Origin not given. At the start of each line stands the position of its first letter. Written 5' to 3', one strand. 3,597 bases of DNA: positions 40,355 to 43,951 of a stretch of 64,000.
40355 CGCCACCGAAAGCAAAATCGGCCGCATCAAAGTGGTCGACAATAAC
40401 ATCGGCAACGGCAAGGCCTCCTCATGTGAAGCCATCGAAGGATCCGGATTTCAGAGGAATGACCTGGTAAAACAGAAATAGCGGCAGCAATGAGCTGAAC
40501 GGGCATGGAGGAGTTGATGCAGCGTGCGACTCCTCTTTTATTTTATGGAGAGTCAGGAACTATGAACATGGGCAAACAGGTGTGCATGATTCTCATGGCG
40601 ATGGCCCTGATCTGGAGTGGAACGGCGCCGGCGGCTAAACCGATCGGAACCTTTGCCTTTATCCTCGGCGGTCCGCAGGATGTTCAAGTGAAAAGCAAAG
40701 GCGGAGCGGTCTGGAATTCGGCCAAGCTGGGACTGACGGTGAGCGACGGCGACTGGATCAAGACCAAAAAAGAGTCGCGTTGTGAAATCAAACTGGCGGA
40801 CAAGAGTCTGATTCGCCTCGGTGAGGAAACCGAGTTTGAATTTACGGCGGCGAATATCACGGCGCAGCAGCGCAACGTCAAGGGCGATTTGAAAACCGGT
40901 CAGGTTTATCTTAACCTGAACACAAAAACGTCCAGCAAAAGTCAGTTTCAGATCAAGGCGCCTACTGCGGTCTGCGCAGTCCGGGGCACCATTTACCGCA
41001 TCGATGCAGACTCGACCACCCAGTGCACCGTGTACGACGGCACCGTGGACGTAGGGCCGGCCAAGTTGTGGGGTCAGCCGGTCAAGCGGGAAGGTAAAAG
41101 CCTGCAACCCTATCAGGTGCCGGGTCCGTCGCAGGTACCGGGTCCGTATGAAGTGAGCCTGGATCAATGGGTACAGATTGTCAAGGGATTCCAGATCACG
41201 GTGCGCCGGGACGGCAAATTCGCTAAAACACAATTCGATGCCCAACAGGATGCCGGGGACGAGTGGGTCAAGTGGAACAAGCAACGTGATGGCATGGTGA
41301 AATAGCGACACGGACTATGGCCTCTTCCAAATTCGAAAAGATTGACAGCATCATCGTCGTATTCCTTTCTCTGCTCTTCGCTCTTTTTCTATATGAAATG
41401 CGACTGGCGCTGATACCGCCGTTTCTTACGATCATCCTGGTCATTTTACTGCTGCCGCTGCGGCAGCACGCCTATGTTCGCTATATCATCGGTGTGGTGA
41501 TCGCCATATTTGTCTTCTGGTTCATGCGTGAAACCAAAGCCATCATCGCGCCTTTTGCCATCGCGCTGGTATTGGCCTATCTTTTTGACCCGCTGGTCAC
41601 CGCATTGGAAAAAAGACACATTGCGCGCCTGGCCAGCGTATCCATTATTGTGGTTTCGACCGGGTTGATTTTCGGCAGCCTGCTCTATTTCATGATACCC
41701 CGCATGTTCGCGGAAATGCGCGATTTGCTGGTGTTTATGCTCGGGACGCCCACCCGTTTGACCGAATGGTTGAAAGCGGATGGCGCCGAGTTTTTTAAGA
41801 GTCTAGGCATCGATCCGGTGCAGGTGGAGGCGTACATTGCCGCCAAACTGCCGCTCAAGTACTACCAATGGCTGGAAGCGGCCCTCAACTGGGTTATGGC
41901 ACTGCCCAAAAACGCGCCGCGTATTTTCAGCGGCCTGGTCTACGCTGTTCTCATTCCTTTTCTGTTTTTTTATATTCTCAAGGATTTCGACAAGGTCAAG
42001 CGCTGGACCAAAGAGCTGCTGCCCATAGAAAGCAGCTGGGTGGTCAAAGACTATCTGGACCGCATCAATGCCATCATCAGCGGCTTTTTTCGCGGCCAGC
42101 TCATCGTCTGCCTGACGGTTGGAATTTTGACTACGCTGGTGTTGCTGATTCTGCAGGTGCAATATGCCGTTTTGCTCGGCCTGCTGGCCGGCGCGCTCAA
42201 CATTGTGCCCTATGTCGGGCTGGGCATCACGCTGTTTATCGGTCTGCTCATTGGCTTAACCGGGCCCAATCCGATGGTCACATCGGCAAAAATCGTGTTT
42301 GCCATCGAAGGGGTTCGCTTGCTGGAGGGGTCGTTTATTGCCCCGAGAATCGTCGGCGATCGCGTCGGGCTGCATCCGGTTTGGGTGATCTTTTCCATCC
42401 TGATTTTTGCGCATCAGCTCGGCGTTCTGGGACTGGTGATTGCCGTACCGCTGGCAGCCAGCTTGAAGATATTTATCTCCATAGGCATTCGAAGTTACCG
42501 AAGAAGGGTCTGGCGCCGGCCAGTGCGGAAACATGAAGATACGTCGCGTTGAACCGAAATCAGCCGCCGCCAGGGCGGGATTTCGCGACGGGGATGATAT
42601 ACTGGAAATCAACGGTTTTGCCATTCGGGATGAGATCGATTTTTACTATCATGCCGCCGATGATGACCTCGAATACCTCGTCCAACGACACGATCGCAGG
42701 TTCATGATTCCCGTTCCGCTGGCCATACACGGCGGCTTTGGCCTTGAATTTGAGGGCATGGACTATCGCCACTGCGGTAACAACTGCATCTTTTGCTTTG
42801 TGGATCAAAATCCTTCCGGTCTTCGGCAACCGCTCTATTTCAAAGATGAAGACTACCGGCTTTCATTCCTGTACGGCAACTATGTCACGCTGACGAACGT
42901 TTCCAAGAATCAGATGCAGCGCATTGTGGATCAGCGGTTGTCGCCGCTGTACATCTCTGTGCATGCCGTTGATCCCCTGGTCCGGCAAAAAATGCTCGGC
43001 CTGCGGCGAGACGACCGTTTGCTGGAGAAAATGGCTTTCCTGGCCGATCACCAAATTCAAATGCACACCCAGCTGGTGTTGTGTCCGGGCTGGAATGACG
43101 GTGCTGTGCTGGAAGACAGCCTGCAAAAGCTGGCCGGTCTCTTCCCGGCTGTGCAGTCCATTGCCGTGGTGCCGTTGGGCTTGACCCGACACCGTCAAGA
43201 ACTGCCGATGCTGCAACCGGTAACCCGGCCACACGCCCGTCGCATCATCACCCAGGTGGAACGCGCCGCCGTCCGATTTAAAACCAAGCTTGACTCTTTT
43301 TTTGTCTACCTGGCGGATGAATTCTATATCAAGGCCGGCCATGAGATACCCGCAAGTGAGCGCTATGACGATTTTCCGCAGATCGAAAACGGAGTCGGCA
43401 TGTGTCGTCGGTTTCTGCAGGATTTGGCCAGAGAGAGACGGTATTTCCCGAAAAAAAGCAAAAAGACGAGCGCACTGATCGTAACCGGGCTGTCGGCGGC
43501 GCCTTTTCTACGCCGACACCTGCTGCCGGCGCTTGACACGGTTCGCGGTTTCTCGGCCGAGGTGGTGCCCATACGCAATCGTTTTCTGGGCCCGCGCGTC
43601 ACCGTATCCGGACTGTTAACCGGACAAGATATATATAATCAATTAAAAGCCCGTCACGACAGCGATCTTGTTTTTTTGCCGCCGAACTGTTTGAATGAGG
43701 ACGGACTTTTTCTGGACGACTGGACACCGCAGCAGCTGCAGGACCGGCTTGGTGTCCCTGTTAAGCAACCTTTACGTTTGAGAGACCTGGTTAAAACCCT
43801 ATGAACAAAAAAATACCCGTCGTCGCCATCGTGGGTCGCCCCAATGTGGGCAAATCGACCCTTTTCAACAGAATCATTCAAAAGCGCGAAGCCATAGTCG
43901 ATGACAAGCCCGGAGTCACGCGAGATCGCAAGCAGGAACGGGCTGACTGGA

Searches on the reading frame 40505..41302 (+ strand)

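Call 79: search_protein_families(library=pfam, proteins=[window:40505-41302:+], max_evalue=0.0001)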
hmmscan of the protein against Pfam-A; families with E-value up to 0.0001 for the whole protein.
window:40505-41302:+ (266 aa): 1 family
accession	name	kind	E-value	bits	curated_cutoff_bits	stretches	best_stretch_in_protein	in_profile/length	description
PF04773.18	FecR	-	1.8e-16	60.8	24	1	85-181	3-96/97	FecR protein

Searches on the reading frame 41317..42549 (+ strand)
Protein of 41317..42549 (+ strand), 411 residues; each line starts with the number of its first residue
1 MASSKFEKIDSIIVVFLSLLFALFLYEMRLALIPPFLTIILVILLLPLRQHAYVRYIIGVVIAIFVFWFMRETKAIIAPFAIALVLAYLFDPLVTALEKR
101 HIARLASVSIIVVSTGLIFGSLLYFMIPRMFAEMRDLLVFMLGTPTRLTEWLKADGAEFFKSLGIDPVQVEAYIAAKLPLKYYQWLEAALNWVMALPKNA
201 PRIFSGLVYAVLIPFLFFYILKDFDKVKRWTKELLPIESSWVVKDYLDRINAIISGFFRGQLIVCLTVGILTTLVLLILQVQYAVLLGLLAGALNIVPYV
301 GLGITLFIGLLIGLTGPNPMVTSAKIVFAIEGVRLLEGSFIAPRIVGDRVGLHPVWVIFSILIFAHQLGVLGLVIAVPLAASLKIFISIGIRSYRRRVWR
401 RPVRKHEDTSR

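Call 79: search_protein_families(library=pfam, proteins=[window:41317-42549:+], max_evalue=0.0001)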
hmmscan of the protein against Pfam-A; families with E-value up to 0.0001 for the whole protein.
window:41317-42549:+ (411 aa): 1 family
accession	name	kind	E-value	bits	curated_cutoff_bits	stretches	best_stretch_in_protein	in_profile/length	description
PF01594.21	AI-2E_transport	-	2.8e-50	171.8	34.3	1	60-387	7-323/327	AI-2E family transporter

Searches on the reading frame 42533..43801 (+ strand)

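Call 21: search_protein_families(library=pfam, proteins=[window:42533-43801:+], max_evalue=0.001)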
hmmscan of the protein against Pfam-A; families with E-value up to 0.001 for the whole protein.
window:42533-43801:+ (423 aa): 4 families
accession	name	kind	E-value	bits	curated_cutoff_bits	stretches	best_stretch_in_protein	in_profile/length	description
PF04459.17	DUF512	-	1e-61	208.2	25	1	213-411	1-198/202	Protein of unknown function (DUF512)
PF19238.5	Radical_SAM_2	-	2.4e-59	199.8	26.7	1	69-210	7-151/151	Radical SAM-like domain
PF17820.7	PDZ_6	-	5.5e-07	29.7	27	1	3-37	2-36/54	PDZ domain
PF04055.27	Radical_SAM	-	0.00076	20.1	29.5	0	121-193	90-160/166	Radical SAM superfamily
